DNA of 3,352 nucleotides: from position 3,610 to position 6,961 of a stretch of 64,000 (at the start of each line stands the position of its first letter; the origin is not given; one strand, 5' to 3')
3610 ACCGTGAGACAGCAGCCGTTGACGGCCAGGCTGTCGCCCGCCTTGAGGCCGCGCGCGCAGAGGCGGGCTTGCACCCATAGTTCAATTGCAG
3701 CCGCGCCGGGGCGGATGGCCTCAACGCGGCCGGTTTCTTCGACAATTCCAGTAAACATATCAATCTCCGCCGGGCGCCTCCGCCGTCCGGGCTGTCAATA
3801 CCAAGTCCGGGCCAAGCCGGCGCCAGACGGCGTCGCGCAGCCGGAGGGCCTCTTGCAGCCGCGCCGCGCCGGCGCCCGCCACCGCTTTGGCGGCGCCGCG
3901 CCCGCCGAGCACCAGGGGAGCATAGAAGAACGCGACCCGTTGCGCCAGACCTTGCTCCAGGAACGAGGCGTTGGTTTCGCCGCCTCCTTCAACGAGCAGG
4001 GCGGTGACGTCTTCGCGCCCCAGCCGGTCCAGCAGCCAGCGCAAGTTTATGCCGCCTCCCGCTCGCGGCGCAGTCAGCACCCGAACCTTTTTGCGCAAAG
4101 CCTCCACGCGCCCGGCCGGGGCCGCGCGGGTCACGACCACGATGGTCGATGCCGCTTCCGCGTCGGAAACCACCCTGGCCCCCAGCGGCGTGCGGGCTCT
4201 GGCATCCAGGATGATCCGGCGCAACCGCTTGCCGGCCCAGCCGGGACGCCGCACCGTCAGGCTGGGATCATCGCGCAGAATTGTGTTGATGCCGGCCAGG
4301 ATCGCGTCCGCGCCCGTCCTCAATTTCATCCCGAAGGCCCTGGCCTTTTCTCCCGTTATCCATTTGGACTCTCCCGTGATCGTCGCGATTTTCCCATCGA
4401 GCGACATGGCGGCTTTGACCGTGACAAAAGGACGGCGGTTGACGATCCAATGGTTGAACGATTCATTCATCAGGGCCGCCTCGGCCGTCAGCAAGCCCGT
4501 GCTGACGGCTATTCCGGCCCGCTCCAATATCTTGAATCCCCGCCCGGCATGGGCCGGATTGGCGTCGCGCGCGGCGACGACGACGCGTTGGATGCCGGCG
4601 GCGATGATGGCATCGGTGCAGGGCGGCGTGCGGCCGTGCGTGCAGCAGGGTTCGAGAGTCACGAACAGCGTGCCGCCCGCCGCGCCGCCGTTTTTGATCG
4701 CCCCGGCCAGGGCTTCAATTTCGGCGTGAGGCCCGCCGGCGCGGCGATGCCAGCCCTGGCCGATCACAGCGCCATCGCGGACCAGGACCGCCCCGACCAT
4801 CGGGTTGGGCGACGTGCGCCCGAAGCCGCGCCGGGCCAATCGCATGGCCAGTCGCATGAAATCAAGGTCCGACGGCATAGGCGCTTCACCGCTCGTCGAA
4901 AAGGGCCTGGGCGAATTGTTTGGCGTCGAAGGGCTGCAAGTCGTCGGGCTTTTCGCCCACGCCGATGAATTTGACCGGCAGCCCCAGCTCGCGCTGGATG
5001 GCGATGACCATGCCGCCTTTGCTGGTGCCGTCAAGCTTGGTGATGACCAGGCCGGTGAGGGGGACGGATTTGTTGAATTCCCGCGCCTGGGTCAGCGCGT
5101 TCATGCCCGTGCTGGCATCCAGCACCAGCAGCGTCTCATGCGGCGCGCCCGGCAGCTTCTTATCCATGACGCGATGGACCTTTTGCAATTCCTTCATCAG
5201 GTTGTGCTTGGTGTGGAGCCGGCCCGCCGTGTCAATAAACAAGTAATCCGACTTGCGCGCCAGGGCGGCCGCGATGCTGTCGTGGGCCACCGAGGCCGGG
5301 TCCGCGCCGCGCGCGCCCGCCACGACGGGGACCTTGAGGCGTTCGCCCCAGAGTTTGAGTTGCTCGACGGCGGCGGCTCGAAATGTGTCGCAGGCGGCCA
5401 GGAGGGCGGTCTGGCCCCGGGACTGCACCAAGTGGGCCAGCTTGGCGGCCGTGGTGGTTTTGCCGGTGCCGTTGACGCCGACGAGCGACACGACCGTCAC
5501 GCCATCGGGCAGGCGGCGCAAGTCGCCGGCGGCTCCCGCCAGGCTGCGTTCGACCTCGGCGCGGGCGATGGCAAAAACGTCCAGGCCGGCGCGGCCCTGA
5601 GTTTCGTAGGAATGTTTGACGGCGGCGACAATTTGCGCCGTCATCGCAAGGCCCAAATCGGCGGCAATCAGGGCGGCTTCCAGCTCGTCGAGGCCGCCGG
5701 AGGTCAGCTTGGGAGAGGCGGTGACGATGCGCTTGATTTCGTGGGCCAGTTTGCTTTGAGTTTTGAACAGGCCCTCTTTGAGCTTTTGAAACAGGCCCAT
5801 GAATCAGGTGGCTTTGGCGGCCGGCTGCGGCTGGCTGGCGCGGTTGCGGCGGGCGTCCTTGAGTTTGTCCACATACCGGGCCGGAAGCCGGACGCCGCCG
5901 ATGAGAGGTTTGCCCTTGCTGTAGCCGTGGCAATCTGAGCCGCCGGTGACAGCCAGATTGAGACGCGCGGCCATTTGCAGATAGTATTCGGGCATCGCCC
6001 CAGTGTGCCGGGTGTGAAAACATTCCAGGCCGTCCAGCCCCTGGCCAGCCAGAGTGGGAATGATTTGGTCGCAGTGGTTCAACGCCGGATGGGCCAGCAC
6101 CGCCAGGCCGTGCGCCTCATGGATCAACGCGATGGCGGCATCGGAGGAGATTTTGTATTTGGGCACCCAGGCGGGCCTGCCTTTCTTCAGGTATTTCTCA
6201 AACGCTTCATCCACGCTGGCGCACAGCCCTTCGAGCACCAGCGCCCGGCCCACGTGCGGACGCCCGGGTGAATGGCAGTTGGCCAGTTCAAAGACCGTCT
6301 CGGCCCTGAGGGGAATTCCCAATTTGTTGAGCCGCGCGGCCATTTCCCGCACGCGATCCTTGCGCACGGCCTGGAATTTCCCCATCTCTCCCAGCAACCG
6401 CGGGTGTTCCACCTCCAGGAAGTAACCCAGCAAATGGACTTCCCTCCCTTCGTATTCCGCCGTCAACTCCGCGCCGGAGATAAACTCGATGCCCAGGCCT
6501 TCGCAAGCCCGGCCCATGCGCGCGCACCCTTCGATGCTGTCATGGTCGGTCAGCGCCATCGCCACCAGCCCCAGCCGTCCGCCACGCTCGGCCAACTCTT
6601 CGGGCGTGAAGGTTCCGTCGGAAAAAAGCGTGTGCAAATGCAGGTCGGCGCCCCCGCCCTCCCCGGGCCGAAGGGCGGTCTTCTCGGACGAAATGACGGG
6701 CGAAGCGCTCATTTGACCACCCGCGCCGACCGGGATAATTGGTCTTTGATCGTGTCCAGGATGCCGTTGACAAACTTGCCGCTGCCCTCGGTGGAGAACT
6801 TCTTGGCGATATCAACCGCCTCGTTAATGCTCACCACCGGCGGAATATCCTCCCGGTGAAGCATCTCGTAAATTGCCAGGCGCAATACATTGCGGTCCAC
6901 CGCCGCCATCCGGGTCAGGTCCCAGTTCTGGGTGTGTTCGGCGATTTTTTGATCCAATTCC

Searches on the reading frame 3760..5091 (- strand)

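Call 66: search_protein_families(library=pfam, proteins=[window:3760-5091:-], max_evalue=0.0001)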
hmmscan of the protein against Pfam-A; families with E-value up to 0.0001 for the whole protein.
window:3760-5091:- (443 aa): 3 families
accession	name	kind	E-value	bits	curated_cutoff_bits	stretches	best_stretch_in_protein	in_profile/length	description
PF01872.23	RibD_C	-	5.6e-46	157.3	24.1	1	221-432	1-197/197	RibD C-terminal domain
PF00383.29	dCMP_cyt_deam_1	-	3.5e-19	69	25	1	74-173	3-101/102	Cytidine and deoxycytidylate deaminase zinc-binding region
PF14437.12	MafB19-deam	-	1.8e-10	41.3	27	1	75-178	3-105/142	MafB19-like deaminase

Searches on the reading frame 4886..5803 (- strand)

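Call 66: search_protein_families(library=pfam, proteins=[window:4886-5803:-], max_evalue=0.0001)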
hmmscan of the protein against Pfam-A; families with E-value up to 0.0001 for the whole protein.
window:4886-5803:- (305 aa): 4 families
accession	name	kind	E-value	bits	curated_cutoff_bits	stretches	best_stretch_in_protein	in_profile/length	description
PF00448.28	SRP54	-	1.7e-75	253.4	22.7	1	103-302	2-195/196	SRP54-type protein, GTPase domain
PF13191.12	AAA_16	-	1e-05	26.5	32.6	1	95-230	16-140/167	AAA ATPase domain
PF01656.29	CbiA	-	1.3e-05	25.6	25.4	1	112-281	9-107/125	CobQ/CobB/MinD/ParA nucleotide binding domain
PF02881.24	SRP54_N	-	3.9e-05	24.2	22.4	1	23-64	5-53/75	SRP54-type protein, helical bundle domain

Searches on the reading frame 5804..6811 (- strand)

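Call 66: search_protein_families(library=pfam, proteins=[window:5804-6811:-], max_evalue=0.0001)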
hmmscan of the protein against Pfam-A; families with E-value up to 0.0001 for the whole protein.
window:5804-6811:- (335 aa): 1 family
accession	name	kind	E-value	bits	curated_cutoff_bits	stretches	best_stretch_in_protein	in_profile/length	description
PF02811.25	PHP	-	2.1e-12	48.1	26.4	1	56-121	1-68/164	PHP domain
